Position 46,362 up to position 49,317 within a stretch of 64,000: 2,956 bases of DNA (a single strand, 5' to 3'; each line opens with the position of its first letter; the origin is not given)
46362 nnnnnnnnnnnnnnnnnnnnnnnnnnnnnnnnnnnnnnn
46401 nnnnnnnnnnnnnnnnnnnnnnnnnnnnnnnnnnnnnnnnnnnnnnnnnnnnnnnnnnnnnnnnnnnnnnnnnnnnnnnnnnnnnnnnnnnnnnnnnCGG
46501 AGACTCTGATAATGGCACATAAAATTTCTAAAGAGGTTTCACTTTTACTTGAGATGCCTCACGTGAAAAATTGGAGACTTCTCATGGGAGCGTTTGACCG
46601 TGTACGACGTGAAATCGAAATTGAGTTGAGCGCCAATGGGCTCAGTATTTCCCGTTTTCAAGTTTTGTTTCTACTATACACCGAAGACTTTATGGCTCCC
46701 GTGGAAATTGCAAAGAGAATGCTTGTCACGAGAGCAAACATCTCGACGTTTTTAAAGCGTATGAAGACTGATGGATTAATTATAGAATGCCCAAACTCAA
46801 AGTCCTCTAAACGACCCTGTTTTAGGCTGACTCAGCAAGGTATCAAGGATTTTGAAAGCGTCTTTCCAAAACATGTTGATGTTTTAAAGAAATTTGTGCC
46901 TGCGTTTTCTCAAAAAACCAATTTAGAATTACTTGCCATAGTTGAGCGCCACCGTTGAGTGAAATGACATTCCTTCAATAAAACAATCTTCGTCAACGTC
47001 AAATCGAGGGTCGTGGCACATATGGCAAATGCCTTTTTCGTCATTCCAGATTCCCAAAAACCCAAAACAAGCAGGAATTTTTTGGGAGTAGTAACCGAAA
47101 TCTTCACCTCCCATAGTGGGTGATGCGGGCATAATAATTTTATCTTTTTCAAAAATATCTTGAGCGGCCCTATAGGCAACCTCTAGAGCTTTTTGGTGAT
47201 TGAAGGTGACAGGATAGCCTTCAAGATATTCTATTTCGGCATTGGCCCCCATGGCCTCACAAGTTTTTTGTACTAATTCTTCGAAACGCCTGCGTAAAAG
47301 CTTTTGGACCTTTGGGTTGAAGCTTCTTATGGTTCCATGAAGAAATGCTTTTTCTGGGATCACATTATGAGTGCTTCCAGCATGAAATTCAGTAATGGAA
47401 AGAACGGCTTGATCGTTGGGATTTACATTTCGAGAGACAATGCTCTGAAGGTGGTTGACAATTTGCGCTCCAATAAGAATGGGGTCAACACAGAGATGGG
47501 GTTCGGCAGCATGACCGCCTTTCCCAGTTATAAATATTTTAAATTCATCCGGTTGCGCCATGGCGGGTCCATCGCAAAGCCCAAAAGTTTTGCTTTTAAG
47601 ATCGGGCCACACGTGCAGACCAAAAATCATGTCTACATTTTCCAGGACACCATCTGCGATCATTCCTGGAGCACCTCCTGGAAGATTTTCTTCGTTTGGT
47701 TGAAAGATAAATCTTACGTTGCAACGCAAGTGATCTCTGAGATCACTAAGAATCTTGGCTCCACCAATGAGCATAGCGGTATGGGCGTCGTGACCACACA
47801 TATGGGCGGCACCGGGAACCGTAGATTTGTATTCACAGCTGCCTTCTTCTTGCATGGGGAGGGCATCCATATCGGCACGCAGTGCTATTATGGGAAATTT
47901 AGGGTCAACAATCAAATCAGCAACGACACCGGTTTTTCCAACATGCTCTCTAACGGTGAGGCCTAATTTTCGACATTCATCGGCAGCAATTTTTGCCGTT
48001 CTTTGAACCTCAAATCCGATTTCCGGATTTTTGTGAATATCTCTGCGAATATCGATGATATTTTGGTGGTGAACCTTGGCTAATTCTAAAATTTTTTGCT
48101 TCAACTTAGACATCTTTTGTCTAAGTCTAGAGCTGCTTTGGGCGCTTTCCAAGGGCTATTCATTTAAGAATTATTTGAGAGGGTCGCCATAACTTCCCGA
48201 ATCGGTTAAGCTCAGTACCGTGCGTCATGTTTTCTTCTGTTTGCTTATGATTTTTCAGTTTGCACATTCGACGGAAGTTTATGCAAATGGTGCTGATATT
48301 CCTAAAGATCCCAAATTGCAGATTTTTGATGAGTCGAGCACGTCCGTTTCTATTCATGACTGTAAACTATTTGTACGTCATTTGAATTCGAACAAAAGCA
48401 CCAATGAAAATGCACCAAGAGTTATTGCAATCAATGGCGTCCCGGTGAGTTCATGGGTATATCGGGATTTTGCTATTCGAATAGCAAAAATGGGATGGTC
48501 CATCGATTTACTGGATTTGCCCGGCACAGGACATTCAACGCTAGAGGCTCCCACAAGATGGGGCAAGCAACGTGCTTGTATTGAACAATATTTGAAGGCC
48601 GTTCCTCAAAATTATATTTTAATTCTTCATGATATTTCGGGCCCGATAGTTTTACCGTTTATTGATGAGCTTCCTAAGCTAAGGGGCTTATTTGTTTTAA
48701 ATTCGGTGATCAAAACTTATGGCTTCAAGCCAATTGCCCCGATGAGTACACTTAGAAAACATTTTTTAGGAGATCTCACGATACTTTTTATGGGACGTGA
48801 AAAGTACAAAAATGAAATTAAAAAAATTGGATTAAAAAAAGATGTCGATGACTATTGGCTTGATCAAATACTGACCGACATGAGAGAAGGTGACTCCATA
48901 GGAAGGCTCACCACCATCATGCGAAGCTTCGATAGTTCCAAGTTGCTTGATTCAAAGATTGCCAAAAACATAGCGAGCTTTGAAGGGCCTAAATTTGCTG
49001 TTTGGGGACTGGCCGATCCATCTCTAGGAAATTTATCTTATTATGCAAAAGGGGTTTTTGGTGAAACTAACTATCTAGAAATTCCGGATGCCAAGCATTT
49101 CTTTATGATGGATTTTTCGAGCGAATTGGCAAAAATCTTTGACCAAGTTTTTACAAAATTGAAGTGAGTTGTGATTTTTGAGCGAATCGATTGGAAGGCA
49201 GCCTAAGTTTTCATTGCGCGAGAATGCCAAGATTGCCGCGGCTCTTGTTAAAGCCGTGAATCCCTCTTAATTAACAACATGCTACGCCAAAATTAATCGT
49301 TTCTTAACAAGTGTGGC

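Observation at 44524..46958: Compact MNIO (DUF692) + DUF2063 + Cys-rich signal-peptide precursor operon: a bufferin-like RiPP system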

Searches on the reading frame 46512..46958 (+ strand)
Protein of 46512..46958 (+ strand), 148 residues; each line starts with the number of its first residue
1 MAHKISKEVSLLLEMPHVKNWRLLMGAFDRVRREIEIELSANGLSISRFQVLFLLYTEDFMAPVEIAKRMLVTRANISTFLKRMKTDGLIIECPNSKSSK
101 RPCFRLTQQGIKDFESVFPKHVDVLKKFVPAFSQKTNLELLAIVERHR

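Call 3: search_protein_families(library=pfam, proteins=[window:46512-46958:+], max_evalue=0.1)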
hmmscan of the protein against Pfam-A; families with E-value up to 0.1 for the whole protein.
window:46512-46958:+ (148 aa): 9 families
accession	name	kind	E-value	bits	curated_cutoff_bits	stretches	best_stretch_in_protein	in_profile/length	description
PF12802.13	MarR_2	-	1.5e-07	31.9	27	1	43-95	2-55/61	MarR family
PF01047.28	MarR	-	2e-07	31.2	24.6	1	44-90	1-47/59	MarR family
PF13601.12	HTH_34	-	5.9e-07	30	27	1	48-128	2-79/80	Winged helix DNA-binding domain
PF13412.12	HTH_24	-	0.0018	18.3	21.9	1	46-90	3-47/48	Winged helix-turn-helix DNA-binding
PF13551.12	HTH_29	-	0.03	14.9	28.1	1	63-102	15-53/64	Winged helix-turn helix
PF13545.12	HTH_Crp_2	-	0.038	14.4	27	0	65-91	27-53/70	Crp-like helix-turn-helix domain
PF01022.26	HTH_5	-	0.054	13.8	22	1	48-90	4-45/47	Bacterial regulatory protein, arsR family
PF01325.25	Fe_dep_repress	-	0.065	13.9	26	0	58-91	20-53/60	Iron dependent repressor, N-terminal DNA binding domain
PF01978.25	TrmB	-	0.079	13.3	25.6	0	40-92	2-54/68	Sugar-specific transcriptional regulator TrmB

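Call 4: search_protein_families(library=ncbifam, proteins=[window:46512-46958:+], max_evalue=0.1)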
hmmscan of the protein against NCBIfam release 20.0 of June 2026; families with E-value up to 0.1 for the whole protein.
window:46512-46958:+ (148 aa): 16 families
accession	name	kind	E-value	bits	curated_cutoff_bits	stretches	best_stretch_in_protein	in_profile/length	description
TIGR02337.1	HpaR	equivalog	7.8e-06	25.7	121.2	1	36-143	18-125/130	homoprotocatechuate degradation operon regulator HpaR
NF053777.1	Saro0803TransReg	equivalog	1.4e-05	24.8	200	1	29-115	20-106/140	Saro_0803 family transcriptional regulator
NF045593.1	bilirub_TF_BilQ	equivalog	0.0003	20.5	125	1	46-146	28-130/135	bilirubin utilization transcriptional regulator BilQ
NF040939.2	trans_reg_lrs14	equivalog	0.00048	20.1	90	1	43-106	18-83/103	Lrs14 family HTH-type transcriptional regulator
NF008565.1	PRK11512.1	equivalog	0.00078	19.5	240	1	35-112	29-106/144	multiple antibiotic resistance transcriptional regulator MarR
NF033788.1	HTH_metalloreg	subfamily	0.0019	18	55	1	47-94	12-59/77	metalloregulator ArsR/SmtB family transcription factor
NF033789.1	repress_SdpR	subfamily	0.0024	17.8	100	1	47-92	9-53/79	autorepressor SdpR family transcription factor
NF053606.1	Sta1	subfamily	0.0028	17.7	80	1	43-102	17-77/100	Sta1 family transcriptional regulator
TIGR04472.1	reg_rSAM_mob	hypoth_equivalog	0.0067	16.4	240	1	37-108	22-93/141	radical SAM mobile pair system MarR family transcriptional regulator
NF053755.1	MsvR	equivalog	0.0073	16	220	1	48-117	15-83/236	transcriptional factor MsvR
NF038251.1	AdcR_fam_Zn_TF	equivalog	0.011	16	175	1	51-134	41-126/143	zinc-dependent MarR family transcriptional regulator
NF008273.0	PRK11050.1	equivalog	0.012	15.3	153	1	63-95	57-89/156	manganese-binding transcriptional regulator MntR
TIGR02702.1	SufR_cyano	equivalog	0.022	14.4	178.8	1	50-123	5-82/208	iron-sulfur cluster biosynthesis transcriptional regulator SufR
NF052638.1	TransRegOhrRVib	equivalog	0.041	13.6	200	1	39-112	30-103/141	transcriptional regulator OhrR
NF008122.0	PRK10870.1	equivalog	0.054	13.2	157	1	33-141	42-152/176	transcriptional repressor MprA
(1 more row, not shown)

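Call 32: find_homologous_proteins(query=window:46512-46958:+, max_evalue=0.00001)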
Query window:46512-46958:+ (148 aa): 3 proteins with E <= 0.00001 among 20 candidates.
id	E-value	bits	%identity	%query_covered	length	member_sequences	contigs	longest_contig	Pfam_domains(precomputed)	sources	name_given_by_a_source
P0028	2.4e-90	317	100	100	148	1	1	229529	PF01047.29,PF13601.13,PF12802.14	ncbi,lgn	-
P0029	2.7e-46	175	59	93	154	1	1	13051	PF01047.29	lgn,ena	-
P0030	3.8e-32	129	51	87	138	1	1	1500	PF01047.29,PF13601.13,PF12802.14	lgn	-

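Call 33: find_encoding_contigs(protein=P0029, flank=8000, max_places=3)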
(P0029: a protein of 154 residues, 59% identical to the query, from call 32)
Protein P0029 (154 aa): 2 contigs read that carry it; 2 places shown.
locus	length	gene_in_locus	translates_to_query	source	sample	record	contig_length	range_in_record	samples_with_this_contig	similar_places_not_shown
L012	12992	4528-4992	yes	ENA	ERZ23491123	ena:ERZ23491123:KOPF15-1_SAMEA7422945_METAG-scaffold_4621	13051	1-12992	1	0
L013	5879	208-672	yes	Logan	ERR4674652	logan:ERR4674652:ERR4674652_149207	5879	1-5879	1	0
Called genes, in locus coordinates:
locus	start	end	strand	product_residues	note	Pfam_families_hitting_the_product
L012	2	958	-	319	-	?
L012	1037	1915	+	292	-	PF01678:DAP_epimerase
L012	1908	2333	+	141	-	PF00383:dCMP_cyt_deam_1, PF08211:dCMP_cyt_deam_2 (weak)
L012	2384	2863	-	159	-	-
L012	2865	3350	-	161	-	PF00383:dCMP_cyt_deam_1, PF14437:MafB19-deam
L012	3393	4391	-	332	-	PF01636:APH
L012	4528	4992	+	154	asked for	PF01047:MarR (weak)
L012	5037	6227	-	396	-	PF01546:Peptidase_M20, PF07687:M20_dimer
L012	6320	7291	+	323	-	-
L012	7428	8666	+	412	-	PF07238:PilZ (weak)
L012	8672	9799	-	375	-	PF01384:PHO4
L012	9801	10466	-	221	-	PF09837:DUF2064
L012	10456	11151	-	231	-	PF00535:Glycos_transf_2 (weak)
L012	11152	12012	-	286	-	PF01048:PNP_UDP_1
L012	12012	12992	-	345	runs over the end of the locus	?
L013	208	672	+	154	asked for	PF01047:MarR (weak)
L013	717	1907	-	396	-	PF01546:Peptidase_M20, PF07687:M20_dimer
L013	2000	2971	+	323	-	-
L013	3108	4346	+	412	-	PF07238:PilZ (weak)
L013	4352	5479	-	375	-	PF01384:PHO4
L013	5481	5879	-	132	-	?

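Call 34: find_encoding_contigs(protein=P0030, flank=3000, max_places=3)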
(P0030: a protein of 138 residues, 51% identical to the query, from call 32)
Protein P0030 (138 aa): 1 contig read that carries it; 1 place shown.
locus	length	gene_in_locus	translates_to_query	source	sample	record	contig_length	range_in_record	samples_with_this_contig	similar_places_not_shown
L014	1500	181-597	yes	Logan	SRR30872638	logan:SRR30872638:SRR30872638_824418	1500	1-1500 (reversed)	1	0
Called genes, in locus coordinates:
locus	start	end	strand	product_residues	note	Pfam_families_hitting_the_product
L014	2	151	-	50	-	?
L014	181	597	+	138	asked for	PF12802:MarR_2 (weak), PF01047:MarR (weak), PF13601:HTH_34 (weak)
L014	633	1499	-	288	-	?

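Call 88: search_protein_families(library=pfam, proteins=[L014:633-1499:-], max_evalue=0.001)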
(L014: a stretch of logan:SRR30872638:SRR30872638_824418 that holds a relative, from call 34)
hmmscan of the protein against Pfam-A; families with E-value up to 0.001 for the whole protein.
L014:633-1499:- (288 aa): 2 families
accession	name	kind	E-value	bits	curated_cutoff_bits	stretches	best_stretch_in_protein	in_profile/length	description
PF01545.26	Cation_efflux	-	2.6e-46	158.4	26.6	1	21-211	2-198/198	Cation efflux family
PF16916.11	ZT_dimer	-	4.2e-10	40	26.7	1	215-288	1-76/78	Dimerisation domain of Zinc Transporter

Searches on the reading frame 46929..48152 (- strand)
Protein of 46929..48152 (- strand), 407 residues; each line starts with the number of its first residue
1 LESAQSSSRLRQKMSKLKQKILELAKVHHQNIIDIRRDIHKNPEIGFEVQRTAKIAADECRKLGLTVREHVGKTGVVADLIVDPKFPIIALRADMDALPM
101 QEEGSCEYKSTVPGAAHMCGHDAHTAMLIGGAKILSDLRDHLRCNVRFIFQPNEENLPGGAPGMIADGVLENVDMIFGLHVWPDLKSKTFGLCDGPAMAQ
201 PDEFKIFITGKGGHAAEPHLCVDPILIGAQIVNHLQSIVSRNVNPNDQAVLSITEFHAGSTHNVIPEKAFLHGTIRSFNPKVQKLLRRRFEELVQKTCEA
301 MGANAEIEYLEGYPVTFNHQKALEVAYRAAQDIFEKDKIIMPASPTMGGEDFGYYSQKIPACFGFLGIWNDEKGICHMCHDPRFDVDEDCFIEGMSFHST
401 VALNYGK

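Call 3: search_protein_families(library=pfam, proteins=[window:46929-48152:-], max_evalue=0.1)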
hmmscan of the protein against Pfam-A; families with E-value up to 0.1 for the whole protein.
window:46929-48152:- (407 aa): 2 families
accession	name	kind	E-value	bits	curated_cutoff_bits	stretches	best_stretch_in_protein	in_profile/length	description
PF01546.33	Peptidase_M20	-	1.2e-45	156.4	24.6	1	90-402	1-204/206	Peptidase family M20/M25/M40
PF07687.19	M20_dimer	-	7.5e-13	48.8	21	1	204-298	9-103/107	Peptidase dimerisation domain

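Call 4: search_protein_families(library=ncbifam, proteins=[window:46929-48152:-], max_evalue=0.1)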
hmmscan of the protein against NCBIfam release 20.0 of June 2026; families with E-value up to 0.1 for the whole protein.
window:46929-48152:- (407 aa): 27 families (the best 25 are shown)
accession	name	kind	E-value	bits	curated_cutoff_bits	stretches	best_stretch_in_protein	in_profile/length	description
NF040868.1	carboxypep_CpsA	equivalog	1.7e-126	422.1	500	1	19-406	2-390/391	carboxypeptidase CpsA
TIGR01891.1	amidohydrolases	subfamily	1.1e-111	373.5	153.75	1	32-390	1-362/366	amidohydrolase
NF038260.1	ectoine_DoeB_2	equivalog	1.2e-92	310.8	550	1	31-390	7-364/378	N(2)-acetyl-L-2,4-diaminobutanoate deacetylase DoeB2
TIGR01246.1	dapE_proteo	equivalog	1.8e-09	37.1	361.8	1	204-368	180-339/370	succinyl-diaminopimelate desuccinylase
NF009557.0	PRK13009.1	equivalog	3.1e-09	36.5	284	1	204-355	184-330/377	succinyl-diaminopimelate desuccinylase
NF006365.0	PRK08588.1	subfamily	5.5e-08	32.5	289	1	140-342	125-325/383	succinyl-diaminopimelate desuccinylase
TIGR01879.1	hydantase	subfamily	4.8e-07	29.1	204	1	199-365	205-367/401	hydantoinase/carbamoylase family amidase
NF006769.0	PRK09290.1-3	subfamily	5.9e-07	28.5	452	1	205-343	221-360/417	allantoate amidohydrolase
NF005602.0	PRK07338.1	equivalog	4.9e-06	25.4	357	1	203-308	207-309/409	hydrolase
NF009555.0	PRK13004.1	equivalog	1.4e-05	24.1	321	1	19-104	4-87/399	YgeY family selenium metabolism-linked hydrolase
NF004788.0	PRK06133.1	subfamily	2.6e-05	23.3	349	1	208-357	224-370/417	glutamate carboxypeptidase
NF058540.1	Ncarbamyl_ErtE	equivalog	0.00016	20.4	520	1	203-334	219-353/418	N-carbamyl-l-glutamate amidohydrolase ErtE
NF006768.0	PRK09290.1-1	equivalog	0.00036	19.5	532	1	204-378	216-383/411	allantoate deiminase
TIGR01910.1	DapE-ArgE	subfamily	0.00057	19.2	217.6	1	203-348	180-332/373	ArgE/DapE family deacylase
NF006771.0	PRK09290.1-5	subfamily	0.00068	18.2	399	1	203-333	217-347/413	allantoate amidohydrolase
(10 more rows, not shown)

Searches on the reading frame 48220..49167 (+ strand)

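Call 3: search_protein_families(library=pfam, proteins=[window:48220-49167:+], max_evalue=0.1)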
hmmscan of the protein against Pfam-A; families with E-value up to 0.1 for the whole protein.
window:48220-49167:+ (315 aa): 2 families
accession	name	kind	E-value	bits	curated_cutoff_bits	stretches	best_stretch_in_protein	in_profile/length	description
PF00561.26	Abhydrolase_1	-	0.00029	21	25.8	1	66-149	1-88/245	alpha/beta hydrolase fold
PF12697.13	Abhydrolase_6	-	0.031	15.4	26.3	1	71-304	4-215/217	Alpha/beta hydrolase family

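Call 4: search_protein_families(library=ncbifam, proteins=[window:48220-49167:+], max_evalue=0.1)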
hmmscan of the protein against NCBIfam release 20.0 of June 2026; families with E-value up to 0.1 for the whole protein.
window:48220-49167:+ (315 aa): 4 families
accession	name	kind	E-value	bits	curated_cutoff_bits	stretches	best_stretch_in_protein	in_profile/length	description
NF002938.0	PRK03592.1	equivalog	0.0016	17.8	241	1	64-165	29-132/298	haloalkane dehalogenase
NF002043.0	PRK00870.1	subfamily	0.0018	17.8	265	0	61-107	42-88/302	haloalkane dehalogenase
NF011457.0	PRK14875.1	equivalog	0.009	15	307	0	207-312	267-370/372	acetoin dehydrogenase dihydrolipoyllysine-residue acetyltransferase subunit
NF002873.0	PRK03204.1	equivalog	0.033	13.5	466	0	246-305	216-279/286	haloalkane dehalogenase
